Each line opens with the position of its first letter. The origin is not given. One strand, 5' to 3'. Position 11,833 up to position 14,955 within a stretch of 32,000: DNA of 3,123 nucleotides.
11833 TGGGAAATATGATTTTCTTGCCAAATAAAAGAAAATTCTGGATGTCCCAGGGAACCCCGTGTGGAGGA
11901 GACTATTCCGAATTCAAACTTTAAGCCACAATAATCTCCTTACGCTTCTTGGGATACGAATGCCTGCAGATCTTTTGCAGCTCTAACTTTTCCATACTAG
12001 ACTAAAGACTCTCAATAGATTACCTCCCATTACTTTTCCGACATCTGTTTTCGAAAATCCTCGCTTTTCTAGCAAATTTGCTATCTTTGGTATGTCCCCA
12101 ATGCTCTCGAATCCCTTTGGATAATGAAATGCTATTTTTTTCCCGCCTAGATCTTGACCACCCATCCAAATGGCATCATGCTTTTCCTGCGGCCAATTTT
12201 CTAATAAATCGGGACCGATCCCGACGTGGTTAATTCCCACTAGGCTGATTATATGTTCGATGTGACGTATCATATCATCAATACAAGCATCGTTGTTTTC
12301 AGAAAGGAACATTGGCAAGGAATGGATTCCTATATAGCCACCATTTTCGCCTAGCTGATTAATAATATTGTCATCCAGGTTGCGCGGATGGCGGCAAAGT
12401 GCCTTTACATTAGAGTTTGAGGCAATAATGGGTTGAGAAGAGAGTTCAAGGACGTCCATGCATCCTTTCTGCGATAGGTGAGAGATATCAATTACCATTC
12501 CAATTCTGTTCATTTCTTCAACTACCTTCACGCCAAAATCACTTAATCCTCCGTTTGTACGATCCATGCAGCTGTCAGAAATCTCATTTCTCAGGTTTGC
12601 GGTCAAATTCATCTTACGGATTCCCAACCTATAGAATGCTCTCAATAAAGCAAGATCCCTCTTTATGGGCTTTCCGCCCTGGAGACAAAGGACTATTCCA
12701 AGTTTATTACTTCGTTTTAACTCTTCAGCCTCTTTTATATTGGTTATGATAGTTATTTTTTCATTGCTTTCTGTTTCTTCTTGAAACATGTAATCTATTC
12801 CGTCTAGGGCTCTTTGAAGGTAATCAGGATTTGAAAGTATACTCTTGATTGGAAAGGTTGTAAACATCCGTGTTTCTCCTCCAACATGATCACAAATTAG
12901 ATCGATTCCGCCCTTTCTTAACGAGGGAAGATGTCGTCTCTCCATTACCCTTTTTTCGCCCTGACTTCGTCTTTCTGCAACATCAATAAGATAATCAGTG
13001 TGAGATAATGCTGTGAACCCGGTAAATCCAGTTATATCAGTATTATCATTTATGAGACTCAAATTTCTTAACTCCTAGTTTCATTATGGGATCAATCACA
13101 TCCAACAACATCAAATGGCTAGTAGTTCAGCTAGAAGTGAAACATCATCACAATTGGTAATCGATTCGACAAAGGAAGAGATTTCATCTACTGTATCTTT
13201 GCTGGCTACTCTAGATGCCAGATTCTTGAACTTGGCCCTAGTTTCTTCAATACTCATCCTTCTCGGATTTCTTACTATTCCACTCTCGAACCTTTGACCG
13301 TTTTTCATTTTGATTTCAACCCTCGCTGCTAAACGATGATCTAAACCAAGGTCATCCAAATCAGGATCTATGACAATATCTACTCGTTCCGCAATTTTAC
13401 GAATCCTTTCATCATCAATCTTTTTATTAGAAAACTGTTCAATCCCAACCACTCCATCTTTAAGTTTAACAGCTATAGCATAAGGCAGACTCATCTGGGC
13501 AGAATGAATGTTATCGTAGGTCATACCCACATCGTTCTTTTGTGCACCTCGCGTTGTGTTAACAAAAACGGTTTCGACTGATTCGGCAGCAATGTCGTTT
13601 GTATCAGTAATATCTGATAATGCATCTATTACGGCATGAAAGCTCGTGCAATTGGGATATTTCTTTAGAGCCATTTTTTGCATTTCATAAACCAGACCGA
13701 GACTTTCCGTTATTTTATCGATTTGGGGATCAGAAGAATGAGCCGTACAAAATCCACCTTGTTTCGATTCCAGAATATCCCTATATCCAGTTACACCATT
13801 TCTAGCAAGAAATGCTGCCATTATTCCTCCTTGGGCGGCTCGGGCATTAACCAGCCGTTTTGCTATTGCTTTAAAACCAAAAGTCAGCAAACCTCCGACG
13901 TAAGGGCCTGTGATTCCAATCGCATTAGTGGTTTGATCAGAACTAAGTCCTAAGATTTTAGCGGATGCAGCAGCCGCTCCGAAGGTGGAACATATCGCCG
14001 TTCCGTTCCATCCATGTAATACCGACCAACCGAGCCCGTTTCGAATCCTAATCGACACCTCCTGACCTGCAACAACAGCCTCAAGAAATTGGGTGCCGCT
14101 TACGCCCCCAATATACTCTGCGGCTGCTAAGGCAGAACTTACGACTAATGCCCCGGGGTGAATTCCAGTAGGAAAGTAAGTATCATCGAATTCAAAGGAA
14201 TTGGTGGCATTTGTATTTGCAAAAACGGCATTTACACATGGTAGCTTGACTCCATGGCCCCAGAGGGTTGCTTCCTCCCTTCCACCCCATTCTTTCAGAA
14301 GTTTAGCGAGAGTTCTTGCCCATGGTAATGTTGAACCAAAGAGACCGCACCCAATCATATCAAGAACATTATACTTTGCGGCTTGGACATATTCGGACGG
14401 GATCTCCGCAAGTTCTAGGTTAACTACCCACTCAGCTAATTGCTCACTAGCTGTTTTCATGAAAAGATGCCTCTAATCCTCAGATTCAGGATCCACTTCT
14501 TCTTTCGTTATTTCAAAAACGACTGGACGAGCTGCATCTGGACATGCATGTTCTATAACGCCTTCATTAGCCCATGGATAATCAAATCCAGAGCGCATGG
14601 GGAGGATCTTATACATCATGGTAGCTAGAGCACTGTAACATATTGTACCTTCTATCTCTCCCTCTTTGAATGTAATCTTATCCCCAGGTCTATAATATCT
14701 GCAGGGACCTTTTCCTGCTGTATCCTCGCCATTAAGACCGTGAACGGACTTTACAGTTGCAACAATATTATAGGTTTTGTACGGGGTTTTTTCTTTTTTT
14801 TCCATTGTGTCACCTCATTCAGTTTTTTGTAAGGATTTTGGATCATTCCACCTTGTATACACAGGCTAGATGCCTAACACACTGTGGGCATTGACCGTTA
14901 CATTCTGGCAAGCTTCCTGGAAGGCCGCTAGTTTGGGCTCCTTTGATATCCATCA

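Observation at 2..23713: ~23-kb self-contained uptake-and-degradation island for an unknown amino-acid/peptide derivative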

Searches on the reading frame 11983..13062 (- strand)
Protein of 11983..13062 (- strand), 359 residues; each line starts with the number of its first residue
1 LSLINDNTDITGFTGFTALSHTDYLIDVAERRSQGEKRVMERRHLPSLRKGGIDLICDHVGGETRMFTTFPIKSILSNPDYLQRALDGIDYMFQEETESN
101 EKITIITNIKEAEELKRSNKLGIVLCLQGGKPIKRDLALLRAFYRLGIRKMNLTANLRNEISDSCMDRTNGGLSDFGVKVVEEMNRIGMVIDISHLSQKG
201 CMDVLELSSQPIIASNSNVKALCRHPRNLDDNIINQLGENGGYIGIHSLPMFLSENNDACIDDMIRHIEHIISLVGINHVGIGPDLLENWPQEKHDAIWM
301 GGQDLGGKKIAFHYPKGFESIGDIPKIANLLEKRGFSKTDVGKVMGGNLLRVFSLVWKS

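Call 4: search_protein_families(library=pfam, proteins=[window:11983-13062:-])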
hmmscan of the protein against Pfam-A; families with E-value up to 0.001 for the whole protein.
window:11983-13062:- (359 aa): 1 family
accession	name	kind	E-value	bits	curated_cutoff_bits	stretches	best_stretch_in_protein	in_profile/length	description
PF01244.27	Peptidase_M19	-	2.2e-87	293.6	26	1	21-353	12-317/319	Membrane dipeptidase (Peptidase family M19)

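Call 6: search_protein_families(library=ncbifam, proteins=[window:11983-13062:-], max_evalue=0.01)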
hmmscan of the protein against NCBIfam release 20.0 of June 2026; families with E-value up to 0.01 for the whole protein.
window:11983-13062:- (359 aa): 0 families

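Call 70: search_solved_structures(query=window:11983-13062:-, max_evalue=1e-10, show_alignments=2)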
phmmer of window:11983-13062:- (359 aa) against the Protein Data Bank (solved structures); distinct sequences matched with E-value up to 1e-10: 16.
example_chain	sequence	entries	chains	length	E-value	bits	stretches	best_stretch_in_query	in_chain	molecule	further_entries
2i5g_A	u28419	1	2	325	4.6e-36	127.9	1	106-357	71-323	amidohydrolase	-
3id7_A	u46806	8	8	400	1.3e-33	119.9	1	111-261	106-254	Dipeptidase | renal dipeptidase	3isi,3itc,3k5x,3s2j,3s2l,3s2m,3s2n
3neh_A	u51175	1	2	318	7.8e-32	114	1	115-286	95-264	Renal dipeptidase family protein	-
6vgo_A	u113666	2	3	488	4.2e-31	111.6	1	81-284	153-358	Dipeptidase 3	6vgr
3lu2_A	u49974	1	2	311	1e-30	110.3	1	115-286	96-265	Lmo2462 protein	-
9h0b_B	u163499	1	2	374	2.3e-30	109.2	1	74-285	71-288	Dipeptidase 1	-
1itq_A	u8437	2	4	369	3.1e-28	102.2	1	74-286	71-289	RENAL DIPEPTIDASE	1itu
5lx0_A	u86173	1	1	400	5.9e-28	101.3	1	117-286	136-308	Dipeptidase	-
5lx4_A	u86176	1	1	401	5.9e-28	101.3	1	117-286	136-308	Dipeptidase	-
5lx7_A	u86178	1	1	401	5.9e-28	101.3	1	117-286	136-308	Dipeptidase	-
5lwz_A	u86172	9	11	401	5.9e-28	101.3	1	117-286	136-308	Dipeptidase | Dipeptidase gliJ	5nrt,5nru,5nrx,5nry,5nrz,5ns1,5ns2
5lx1_A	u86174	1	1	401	2.7e-27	99.1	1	117-284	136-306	Dipeptidase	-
2rag_A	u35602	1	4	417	1.4e-25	93.5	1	110-250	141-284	Dipeptidase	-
3b40_A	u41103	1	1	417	1.8e-21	79.9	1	111-294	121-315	Probable dipeptidase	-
3fdg_A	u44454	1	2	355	2.1e-21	79.7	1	123-286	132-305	Dipeptidase AC. Metallo peptidase. MEROPS family M19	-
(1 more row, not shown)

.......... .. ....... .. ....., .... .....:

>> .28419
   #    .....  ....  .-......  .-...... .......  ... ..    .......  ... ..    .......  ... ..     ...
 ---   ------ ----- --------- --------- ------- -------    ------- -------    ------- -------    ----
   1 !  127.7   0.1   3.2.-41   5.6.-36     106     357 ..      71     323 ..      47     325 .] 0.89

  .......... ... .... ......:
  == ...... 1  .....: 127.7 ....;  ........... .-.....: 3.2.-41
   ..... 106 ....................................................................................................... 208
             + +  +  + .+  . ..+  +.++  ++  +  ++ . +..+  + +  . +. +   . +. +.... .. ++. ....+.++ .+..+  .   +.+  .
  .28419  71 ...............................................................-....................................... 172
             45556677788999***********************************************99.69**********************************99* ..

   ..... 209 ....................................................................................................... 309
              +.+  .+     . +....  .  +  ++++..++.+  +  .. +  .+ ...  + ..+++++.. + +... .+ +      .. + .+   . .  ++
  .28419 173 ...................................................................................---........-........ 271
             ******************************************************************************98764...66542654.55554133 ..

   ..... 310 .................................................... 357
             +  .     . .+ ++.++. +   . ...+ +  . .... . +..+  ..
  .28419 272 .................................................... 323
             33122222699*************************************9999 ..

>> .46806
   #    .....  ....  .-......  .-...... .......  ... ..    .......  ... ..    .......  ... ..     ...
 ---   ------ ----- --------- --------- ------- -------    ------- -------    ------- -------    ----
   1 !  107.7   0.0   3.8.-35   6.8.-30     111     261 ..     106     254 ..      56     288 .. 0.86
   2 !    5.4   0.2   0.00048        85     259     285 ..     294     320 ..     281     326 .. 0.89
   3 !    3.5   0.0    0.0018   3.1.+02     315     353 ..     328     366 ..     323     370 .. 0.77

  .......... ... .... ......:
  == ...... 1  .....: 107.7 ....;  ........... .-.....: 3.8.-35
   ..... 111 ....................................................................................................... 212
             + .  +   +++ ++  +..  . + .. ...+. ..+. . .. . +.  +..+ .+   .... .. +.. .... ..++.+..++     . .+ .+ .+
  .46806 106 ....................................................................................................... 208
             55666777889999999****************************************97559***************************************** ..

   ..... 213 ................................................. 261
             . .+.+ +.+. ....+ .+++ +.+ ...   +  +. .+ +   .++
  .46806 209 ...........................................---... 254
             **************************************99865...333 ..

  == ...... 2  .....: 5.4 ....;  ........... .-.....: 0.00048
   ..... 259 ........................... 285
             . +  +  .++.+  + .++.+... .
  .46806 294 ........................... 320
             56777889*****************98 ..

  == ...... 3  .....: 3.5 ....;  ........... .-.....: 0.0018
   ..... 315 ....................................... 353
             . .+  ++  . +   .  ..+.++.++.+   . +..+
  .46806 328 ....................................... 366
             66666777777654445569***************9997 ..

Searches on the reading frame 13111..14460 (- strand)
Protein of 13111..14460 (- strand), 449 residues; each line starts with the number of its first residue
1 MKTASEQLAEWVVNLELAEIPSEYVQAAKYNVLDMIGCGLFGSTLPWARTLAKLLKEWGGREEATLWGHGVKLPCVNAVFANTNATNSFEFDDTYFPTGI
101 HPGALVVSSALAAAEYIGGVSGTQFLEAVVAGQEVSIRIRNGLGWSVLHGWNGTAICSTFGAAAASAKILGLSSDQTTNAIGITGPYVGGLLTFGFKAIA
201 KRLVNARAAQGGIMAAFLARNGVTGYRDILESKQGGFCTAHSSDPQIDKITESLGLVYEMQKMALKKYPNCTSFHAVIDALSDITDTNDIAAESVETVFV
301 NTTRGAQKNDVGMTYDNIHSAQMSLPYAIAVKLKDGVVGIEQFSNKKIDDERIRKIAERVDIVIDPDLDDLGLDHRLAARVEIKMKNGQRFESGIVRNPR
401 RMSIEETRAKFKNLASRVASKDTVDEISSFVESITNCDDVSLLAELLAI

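Call 4: search_protein_families(library=pfam, proteins=[window:13111-14460:-])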
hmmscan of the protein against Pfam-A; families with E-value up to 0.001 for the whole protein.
window:13111-14460:- (449 aa): 2 families
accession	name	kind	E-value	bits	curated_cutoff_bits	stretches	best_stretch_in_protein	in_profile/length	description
PF03972.19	MmgE_PrpD_N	-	2.2e-61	207.6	32.1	1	6-247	1-241/244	MmgE/PrpD N-terminal domain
PF19305.4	MmgE_PrpD_C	-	1.6e-26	93.6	32.1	1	268-433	1-170/173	MmgE/PrpD C-terminal domain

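Call 6: search_protein_families(library=ncbifam, proteins=[window:13111-14460:-], max_evalue=0.01)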
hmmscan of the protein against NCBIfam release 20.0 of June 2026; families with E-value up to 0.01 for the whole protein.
window:13111-14460:- (449 aa): 3 families
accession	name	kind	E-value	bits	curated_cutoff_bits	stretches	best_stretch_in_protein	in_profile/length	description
NF006943.0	PRK09425.1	equivalog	1.2e-13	50.6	575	1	6-430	17-459/480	bifunctional 2-methylcitrate dehydratase/aconitate hydratase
TIGR02330.1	prpD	equivalog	3.2e-12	46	458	1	7-422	6-440/468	2-methylcitrate dehydratase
NF042438.1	PrpD_hiGCgrampos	equivalog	4.3e-05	22.3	950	1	62-181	78-194/499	2-methylcitrate dehydratase PrpD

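Call 23: search_solved_structures(query=window:13111-14460:-, max_evalue=0.001)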
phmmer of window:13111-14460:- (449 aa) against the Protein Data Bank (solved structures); distinct sequences matched with E-value up to 0.001: 11.
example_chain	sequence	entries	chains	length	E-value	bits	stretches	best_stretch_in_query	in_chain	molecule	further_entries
12vt_A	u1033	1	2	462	7e-37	130.8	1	2-447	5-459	Cis-aconitate decarboxylase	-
12ux_A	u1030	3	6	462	9.3e-37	130.4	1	2-447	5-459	Cis-aconitate decarboxylase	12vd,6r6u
12vw_A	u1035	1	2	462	1.8e-36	129.5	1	2-447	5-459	Cis-aconitate decarboxylase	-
12vq_A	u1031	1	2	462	1.9e-36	129.3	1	2-447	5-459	Cis-aconitate decarboxylase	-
7br9_A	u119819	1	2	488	1.3e-33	120.1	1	2-447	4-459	Cis-aconitate decarboxylase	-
6r6t_A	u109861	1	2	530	1.7e-33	119.7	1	2-447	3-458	Cis-aconitate decarboxylase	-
2hp3_A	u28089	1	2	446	1.1e-30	110.4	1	7-360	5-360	IDS-epimerase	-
2hp0_A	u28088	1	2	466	1.1e-30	110.4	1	6-360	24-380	IDS-epimerase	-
7bra_A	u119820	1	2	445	3.3e-20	75.9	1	21-349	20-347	Bacillus subtilis IRG1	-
7e9d_A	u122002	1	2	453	8.4e-19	71.2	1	21-349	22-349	IRG1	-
5mvi_E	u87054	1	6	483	1.9e-06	30.5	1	9-399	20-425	2-methylcitrate dehydratase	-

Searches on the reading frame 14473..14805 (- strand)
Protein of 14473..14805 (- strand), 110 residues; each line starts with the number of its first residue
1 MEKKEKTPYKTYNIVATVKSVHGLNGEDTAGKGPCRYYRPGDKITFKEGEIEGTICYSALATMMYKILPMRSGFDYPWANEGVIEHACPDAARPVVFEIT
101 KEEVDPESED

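Call 4: search_protein_families(library=pfam, proteins=[window:14473-14805:-])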
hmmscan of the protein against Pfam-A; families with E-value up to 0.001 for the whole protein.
window:14473-14805:- (110 aa): 0 families

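Call 6: search_protein_families(library=ncbifam, proteins=[window:14473-14805:-], max_evalue=0.01)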
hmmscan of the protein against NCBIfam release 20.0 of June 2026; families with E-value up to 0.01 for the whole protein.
window:14473-14805:- (110 aa): 1 family
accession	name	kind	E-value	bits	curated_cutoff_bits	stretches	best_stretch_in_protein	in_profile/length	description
TIGR04076.1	TIGR04076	subfamily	2.2e-13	50.6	33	1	14-102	4-89/91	TIGR04076 family protein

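Call 99: find_homologous_proteins(query=window:14473-14805:-, max_evalue=0.00001)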
Query window:14473-14805:- (110 aa): 22 proteins with E <= 0.00001 among 24 candidates. Only proteins of 60 to 193 residues were searched: fused or split forms outside these lengths cannot appear, so this answer is no evidence that the protein stands alone or is whole; lengths 'longer' or 'shorter' looks for them.
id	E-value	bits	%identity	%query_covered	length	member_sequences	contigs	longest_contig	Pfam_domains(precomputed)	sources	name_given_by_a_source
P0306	6.4e-65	234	92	100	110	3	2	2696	-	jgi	jgi:uncharacterized repeat protein (TIGR04076 family)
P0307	4.6e-56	206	84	93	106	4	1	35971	-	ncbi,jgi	ncbi:MAG: TIGR04076 family protein [Candidatus Hodarchaeales archaeon]|jgi:uncharacterized repeat pr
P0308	1.9e-54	201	82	95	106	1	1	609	-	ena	-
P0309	5.6e-53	196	75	100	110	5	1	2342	-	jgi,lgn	-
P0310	8.7e-53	195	74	99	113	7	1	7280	-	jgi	-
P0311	4.6e-52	193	77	97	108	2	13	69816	-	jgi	jgi:uncharacterized repeat protein (TIGR04076 family)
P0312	8.7e-52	192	76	98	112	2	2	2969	-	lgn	-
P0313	1.6e-51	191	78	97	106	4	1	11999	-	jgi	jgi:uncharacterized repeat protein (TIGR04076 family)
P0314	5.8e-51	189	72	97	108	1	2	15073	-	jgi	jgi:uncharacterized repeat protein (TIGR04076 family)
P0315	2.2e-50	188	73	99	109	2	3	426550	-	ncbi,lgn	-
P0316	6.1e-50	186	73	97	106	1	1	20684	-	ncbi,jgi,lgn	-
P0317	1.8e-49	185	71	100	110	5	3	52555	-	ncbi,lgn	-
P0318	5.4e-49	183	74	95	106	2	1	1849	-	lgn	-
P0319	1.5e-47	178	71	95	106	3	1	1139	-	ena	-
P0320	1.7e-47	178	70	95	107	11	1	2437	-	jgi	jgi:uncharacterized repeat protein (TIGR04076 family)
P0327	3.8e-37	145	65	86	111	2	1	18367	-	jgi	jgi:uncharacterized repeat protein (TIGR04076 family)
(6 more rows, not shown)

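Call 108: find_encoding_contigs(protein=P0327, flank=10000, max_places=1)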
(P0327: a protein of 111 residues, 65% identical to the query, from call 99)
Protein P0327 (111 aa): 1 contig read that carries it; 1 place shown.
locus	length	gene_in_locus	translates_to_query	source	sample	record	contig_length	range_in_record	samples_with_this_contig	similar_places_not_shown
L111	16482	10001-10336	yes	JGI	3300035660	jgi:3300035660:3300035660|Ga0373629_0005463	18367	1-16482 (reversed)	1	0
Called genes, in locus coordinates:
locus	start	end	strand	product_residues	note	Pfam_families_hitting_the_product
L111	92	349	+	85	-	PF01989:AcnX_swivel_put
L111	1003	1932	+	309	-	PF05853:BKACE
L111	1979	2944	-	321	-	PF02737:3HCDH_N, PF03446:NAD_binding_2 (weak), PF03807:F420_oxidored (faint), PF00725:3HCDH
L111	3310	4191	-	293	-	PF04199:Cyclase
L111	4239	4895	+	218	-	PF00892:EamA, PF03151:TPT (weak)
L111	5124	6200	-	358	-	PF00795:CN_hydrolase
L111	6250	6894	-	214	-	PF00857:Isochorismatase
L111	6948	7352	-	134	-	PF00190:Cupin_1 (weak), PF07883:Cupin_2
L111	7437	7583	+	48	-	-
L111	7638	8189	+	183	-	PF07690:MFS_1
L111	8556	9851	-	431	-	PF13433:Peripla_BP_5, PF13458:Peripla_BP_6, PF01094:ANF_receptor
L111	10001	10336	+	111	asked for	-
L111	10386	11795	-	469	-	PF01979:Amidohydro_1, PF07969:Amidohydro_3 (weak)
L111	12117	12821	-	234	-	PF00005:ABC_tran, PF13304:AAA_21 (faint)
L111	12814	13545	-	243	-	PF00005:ABC_tran, PF12399:BCA_ABC_TP_C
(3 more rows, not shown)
